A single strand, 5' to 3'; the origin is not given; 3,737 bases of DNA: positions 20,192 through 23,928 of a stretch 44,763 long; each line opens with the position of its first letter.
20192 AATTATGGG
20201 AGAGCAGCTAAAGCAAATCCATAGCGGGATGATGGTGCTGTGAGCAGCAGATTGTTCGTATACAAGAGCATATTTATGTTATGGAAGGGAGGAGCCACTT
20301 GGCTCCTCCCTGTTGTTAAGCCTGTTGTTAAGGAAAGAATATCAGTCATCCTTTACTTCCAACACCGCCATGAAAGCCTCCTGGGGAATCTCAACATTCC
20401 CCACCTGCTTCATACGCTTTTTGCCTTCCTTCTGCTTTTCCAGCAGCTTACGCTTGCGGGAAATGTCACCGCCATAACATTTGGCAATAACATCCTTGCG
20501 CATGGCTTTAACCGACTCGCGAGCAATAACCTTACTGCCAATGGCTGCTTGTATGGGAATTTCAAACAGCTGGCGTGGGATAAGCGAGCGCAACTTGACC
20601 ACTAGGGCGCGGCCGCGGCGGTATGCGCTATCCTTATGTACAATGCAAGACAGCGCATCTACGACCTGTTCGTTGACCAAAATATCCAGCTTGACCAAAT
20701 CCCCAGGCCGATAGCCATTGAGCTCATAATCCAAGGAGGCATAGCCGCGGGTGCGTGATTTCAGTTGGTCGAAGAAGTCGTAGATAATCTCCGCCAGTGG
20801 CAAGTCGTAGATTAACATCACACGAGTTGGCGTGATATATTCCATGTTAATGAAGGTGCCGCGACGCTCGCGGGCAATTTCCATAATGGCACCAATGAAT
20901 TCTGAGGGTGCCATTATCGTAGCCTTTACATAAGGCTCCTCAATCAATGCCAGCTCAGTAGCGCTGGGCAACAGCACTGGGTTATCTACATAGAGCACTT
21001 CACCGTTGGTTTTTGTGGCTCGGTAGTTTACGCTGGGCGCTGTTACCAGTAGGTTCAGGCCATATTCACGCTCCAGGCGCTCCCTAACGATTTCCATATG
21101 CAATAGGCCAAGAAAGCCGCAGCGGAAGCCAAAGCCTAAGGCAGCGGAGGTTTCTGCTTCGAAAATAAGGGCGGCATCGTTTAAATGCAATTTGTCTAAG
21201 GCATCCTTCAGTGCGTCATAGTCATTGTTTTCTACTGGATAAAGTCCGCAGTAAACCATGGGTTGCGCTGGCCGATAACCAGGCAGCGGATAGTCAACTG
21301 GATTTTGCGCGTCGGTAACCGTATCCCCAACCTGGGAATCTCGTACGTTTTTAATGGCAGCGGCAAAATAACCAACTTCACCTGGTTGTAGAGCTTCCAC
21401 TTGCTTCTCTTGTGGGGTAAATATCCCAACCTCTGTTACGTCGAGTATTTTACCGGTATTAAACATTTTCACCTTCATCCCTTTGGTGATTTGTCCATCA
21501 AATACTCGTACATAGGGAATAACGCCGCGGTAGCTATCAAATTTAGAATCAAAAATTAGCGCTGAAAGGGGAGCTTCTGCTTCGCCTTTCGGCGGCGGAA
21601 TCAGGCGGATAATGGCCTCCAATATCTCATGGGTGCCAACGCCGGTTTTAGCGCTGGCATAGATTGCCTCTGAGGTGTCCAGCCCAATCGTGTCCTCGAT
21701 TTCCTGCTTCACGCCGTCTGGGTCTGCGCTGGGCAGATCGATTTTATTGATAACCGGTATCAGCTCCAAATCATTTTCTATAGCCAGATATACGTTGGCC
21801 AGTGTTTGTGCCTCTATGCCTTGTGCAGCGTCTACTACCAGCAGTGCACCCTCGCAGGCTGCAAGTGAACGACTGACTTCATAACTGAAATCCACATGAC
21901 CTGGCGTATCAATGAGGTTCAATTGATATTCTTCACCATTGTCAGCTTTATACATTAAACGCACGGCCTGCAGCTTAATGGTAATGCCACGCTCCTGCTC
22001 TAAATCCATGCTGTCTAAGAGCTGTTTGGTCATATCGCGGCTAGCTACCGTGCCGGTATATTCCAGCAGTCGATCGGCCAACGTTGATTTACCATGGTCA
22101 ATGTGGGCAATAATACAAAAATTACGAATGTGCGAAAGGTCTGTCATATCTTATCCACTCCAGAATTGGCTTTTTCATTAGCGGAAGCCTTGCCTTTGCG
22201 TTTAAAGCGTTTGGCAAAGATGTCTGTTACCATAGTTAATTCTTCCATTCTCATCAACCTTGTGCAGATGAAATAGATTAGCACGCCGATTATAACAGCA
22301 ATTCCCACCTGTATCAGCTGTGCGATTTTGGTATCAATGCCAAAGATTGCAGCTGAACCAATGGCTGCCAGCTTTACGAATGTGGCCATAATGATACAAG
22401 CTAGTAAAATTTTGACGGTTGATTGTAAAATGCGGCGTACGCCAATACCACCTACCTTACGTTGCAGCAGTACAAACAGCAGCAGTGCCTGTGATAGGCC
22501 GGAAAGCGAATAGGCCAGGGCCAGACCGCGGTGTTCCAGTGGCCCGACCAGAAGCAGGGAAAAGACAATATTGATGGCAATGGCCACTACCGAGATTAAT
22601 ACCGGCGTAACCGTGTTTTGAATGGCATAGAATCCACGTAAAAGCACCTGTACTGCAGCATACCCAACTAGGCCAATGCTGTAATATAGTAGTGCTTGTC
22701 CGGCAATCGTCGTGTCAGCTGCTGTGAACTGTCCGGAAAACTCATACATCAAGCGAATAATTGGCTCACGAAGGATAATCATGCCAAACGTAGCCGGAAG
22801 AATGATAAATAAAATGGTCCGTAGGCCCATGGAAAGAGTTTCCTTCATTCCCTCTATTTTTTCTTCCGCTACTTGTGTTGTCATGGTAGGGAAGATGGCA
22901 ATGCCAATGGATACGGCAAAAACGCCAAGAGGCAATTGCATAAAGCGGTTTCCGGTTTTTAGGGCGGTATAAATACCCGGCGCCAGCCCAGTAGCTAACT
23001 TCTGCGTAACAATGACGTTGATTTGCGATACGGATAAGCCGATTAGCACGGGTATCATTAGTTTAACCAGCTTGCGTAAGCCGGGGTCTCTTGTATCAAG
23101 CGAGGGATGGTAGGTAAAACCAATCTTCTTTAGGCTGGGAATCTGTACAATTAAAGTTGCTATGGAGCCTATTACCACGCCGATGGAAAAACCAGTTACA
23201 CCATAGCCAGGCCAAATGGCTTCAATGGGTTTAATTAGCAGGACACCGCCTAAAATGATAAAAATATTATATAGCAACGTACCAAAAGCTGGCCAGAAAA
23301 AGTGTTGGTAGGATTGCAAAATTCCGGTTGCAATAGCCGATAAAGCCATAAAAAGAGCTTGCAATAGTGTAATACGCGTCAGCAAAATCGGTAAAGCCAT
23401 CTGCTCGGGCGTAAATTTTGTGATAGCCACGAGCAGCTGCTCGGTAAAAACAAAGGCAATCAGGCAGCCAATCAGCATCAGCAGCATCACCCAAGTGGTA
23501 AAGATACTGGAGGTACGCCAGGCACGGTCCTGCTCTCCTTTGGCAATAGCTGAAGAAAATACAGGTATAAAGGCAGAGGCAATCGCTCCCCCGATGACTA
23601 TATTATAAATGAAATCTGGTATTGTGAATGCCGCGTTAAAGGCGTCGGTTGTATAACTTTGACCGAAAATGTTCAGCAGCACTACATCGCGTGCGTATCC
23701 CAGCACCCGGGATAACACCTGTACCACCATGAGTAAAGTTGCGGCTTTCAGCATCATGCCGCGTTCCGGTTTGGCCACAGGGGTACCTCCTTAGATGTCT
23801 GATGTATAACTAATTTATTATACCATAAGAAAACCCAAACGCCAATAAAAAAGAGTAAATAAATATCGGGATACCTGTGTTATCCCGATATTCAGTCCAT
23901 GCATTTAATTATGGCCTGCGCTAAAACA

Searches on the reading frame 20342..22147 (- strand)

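Call 66: search_protein_families(library=pfam, proteins=[window:20342-22147:-], max_evalue=0.00001)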
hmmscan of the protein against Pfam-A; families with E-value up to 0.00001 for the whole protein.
window:20342-22147:- (601 aa): 5 families
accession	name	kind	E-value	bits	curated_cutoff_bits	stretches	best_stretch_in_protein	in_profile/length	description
PF00009.33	GTP_EFTU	-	3.4e-57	193.5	26.5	1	6-185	2-188/188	Elongation factor Tu GTP binding domain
PF06421.17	LepA_C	-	1.1e-51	173.8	29.7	1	491-596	1-106/107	GTP-binding protein LepA C-terminus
PF00679.30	EFG_C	-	5.9e-23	81.2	27.9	1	402-488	2-87/89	Elongation factor G C-terminus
PF03144.31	GTP_EFTU_D2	-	2.1e-12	47.7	30.3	1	208-278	1-73/73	Elongation factor Tu domain 2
PF22042.2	EF-G_D2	-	8.8e-07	29.4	27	1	193-279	1-83/84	Elongation factor G domain 2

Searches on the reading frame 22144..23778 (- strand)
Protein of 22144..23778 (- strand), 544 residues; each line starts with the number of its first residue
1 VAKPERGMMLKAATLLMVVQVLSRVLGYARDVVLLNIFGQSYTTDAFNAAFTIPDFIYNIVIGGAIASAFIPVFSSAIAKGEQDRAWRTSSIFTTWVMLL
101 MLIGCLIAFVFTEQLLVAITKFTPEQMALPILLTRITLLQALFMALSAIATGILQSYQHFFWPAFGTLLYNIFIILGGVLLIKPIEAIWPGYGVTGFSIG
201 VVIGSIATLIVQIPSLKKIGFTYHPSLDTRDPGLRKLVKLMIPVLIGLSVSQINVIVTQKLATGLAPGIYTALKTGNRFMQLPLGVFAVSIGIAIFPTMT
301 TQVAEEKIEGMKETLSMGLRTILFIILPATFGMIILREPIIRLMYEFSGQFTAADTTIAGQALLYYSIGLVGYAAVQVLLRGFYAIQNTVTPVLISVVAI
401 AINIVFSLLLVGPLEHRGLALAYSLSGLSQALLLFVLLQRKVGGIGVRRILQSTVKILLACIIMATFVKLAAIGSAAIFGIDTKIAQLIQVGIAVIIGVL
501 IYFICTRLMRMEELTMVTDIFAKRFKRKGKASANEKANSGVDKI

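Call 66: search_protein_families(library=pfam, proteins=[window:22144-23778:-], max_evalue=0.00001)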
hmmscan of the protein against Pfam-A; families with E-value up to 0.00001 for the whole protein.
window:22144-23778:- (544 aa): 2 families
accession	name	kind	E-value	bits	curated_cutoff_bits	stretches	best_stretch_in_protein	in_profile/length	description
PF03023.19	MurJ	-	9.3e-98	328.2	27.4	1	36-468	3-429/451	Lipid II flippase MurJ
PF01554.23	MatE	-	3.2e-09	37.1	24.9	1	271-408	29-160/161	MatE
